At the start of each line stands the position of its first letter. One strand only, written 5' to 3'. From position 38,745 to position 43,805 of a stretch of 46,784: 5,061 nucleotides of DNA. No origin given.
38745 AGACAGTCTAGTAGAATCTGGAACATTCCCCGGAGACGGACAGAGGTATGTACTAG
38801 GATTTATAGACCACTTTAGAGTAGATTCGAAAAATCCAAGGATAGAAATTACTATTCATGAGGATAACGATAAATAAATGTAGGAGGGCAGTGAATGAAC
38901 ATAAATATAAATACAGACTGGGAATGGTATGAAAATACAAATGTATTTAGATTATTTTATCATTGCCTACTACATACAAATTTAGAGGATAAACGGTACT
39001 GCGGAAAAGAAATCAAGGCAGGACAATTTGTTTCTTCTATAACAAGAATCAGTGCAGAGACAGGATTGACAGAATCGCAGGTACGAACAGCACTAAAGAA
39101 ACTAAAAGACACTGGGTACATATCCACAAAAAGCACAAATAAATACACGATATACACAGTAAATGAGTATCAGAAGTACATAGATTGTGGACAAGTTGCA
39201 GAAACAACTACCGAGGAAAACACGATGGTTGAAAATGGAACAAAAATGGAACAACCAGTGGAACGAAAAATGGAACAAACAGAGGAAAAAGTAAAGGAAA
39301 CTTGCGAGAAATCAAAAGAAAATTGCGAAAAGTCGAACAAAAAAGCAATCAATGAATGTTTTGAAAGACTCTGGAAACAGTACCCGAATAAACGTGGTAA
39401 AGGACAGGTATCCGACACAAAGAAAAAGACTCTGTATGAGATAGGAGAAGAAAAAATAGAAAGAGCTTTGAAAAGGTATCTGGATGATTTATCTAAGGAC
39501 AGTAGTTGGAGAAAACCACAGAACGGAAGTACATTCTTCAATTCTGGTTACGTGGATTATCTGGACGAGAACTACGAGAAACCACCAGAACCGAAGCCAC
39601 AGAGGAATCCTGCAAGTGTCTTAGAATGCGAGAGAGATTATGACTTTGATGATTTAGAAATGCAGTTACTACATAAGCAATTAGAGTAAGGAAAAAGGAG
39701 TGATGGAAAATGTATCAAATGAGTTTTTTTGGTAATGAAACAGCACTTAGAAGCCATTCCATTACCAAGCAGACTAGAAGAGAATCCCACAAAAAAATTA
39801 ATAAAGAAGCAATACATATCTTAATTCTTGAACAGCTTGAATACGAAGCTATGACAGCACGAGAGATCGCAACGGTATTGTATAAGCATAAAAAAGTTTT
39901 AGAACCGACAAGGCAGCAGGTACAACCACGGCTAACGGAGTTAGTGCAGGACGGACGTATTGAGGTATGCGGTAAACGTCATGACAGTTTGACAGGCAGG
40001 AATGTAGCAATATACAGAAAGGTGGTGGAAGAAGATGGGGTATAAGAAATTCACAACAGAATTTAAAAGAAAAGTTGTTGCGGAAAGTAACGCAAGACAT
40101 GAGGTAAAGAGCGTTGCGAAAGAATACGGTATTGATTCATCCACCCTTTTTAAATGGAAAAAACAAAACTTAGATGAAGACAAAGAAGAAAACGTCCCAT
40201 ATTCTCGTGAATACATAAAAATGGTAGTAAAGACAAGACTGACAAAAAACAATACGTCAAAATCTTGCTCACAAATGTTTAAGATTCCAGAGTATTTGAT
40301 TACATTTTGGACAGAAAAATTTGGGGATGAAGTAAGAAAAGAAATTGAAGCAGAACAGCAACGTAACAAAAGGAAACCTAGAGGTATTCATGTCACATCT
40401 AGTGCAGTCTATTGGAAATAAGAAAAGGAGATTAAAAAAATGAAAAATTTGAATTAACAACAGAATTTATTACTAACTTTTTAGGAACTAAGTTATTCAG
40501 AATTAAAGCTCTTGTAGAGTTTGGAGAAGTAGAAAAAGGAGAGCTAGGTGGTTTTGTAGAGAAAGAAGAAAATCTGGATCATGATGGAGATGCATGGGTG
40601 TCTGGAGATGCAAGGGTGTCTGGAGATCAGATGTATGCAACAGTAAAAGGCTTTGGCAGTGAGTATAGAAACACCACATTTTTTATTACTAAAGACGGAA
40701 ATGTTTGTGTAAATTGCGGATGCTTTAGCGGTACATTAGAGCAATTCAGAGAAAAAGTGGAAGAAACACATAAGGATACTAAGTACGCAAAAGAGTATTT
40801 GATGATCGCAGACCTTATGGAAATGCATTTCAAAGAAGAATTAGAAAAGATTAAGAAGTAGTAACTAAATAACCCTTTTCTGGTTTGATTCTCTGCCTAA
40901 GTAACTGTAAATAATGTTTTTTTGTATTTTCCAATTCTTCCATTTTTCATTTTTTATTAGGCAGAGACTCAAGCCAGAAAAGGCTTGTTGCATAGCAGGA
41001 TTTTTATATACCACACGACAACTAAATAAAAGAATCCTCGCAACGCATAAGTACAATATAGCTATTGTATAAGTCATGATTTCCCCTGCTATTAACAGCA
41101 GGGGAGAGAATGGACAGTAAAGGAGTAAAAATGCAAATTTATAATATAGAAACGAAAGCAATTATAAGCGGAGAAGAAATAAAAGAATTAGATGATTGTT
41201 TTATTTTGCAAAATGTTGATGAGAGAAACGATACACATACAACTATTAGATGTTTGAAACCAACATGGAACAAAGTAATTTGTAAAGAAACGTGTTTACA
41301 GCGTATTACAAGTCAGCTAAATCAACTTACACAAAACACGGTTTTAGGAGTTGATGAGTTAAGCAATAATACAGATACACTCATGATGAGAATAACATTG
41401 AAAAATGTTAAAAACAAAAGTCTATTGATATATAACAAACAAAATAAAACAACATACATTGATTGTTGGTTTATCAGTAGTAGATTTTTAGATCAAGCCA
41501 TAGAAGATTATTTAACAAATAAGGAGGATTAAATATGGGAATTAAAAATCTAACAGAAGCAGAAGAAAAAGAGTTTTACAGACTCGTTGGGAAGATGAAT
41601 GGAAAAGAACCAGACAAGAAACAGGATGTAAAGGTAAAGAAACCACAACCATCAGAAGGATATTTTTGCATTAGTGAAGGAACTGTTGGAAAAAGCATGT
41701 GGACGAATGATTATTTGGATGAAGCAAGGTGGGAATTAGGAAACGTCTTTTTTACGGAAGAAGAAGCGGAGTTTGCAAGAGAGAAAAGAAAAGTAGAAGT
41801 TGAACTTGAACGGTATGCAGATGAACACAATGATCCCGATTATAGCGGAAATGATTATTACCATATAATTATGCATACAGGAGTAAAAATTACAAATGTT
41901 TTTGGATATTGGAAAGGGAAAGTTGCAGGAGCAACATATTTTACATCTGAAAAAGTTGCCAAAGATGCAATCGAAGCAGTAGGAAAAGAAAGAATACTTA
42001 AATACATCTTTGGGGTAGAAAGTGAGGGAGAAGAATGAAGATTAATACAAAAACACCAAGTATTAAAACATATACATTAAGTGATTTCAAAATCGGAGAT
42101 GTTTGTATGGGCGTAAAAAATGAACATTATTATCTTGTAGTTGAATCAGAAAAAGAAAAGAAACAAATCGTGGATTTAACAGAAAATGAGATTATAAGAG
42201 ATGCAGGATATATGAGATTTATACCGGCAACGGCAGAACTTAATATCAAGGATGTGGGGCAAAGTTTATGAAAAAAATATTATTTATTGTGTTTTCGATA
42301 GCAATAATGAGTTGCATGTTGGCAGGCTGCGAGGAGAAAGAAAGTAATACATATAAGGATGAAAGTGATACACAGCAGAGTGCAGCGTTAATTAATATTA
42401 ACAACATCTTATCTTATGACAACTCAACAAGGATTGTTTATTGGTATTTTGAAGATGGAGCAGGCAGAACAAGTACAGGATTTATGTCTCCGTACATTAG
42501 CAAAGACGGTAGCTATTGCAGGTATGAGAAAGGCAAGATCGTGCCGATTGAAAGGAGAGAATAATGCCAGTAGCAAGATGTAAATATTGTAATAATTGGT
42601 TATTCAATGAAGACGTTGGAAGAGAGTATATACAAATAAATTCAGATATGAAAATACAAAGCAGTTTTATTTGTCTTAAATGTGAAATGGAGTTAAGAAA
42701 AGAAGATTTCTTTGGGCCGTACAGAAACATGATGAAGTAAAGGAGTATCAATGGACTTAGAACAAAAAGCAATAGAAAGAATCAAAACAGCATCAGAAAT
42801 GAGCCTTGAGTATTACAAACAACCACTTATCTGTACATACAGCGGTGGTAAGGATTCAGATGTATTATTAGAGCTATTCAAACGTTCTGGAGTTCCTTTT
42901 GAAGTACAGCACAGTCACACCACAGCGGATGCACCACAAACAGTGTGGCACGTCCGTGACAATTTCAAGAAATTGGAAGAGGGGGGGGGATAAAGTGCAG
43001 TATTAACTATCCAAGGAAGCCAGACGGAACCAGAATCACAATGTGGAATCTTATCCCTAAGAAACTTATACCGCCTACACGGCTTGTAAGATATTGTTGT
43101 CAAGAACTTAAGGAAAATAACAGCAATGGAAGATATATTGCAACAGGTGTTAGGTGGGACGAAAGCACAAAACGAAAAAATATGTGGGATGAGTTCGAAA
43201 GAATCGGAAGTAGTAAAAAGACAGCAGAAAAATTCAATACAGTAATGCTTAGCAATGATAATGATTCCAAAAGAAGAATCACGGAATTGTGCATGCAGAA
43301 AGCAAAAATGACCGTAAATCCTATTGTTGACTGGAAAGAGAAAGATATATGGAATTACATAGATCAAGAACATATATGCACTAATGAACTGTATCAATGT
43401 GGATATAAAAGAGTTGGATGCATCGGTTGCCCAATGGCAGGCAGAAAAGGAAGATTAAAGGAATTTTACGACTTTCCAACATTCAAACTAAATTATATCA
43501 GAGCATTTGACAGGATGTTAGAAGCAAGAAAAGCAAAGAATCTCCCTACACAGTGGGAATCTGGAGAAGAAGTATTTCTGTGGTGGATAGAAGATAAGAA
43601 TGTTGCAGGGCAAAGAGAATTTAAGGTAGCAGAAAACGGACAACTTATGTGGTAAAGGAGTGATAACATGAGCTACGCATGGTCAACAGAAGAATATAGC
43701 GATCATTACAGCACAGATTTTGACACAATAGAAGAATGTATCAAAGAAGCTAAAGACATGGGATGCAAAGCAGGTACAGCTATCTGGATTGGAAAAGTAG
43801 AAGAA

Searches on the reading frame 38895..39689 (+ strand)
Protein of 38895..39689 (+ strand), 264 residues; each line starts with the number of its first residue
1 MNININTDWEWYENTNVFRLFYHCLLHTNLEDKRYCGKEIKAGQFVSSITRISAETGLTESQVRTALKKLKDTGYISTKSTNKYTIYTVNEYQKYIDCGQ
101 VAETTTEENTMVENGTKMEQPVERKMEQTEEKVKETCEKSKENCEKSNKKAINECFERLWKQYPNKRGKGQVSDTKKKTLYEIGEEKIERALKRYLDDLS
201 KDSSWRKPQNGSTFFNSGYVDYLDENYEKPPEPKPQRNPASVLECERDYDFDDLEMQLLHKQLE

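Call 55: search_protein_families(library=pfam, proteins=[window:38895-39689:+], max_evalue=0.001)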
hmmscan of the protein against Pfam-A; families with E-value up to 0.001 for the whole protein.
window:38895-39689:+ (264 aa): 1 family
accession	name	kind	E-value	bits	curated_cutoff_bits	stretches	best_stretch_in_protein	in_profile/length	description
PF13730.12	HTH_36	-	0.00013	22.2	25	1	45-76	25-55/55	Helix-turn-helix domain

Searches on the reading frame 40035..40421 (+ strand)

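Call 84: search_protein_families(library=pfam, proteins=[window:40035-40421:+], max_evalue=0.05)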
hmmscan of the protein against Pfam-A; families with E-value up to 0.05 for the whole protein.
window:40035-40421:+ (128 aa): 8 families
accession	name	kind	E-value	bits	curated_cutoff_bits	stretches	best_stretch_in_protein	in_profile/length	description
PF01527.26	HTH_Tnp_1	-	7.1e-12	45.8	24.1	1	4-46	5-48/75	Transposase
PF10668.15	Phage_terminase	-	0.00069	19.7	22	1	14-51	15-52/67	Phage terminase small subunit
PF13022.12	HTH_Tnp_1_2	-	0.0029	18.1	27.9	1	22-45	27-50/122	Helix-turn-helix of insertion element transposase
PF16901.10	DAO_C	-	0.0058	16.9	31.4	0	4-63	12-72/126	C-terminal domain of alpha-glycerophosphate oxidase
PF03374.19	ANT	-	0.0062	17.3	25.3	1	15-76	17-82/108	Phage antirepressor protein KilAC domain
PF13518.12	HTH_28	-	0.0077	16.7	25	1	10-44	1-35/52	Helix-turn-helix domain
PF04218.19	CENP-B_N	-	0.0096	16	21.2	0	25-44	26-45/53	CENP-B N-terminal DNA-binding domain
PF13384.12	HTH_23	-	0.024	14.9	24.6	1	18-44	14-40/50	Homeodomain-like domain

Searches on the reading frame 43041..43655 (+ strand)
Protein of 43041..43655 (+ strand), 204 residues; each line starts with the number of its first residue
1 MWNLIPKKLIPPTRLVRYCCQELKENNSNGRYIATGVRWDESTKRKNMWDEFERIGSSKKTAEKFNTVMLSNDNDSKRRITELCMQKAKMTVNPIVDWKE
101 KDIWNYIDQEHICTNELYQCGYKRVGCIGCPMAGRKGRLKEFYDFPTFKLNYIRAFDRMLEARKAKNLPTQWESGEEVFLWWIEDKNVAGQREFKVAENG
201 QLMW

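Call 55: search_protein_families(library=pfam, proteins=[window:43041-43655:+], max_evalue=0.001)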
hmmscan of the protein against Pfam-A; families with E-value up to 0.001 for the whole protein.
window:43041-43655:+ (204 aa): 1 family
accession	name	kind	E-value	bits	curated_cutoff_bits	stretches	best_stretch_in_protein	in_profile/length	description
PF01507.26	PAPS_reduct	-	4e-16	60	22.5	1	23-132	96-174/175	Phosphoadenosine phosphosulfate reductase domain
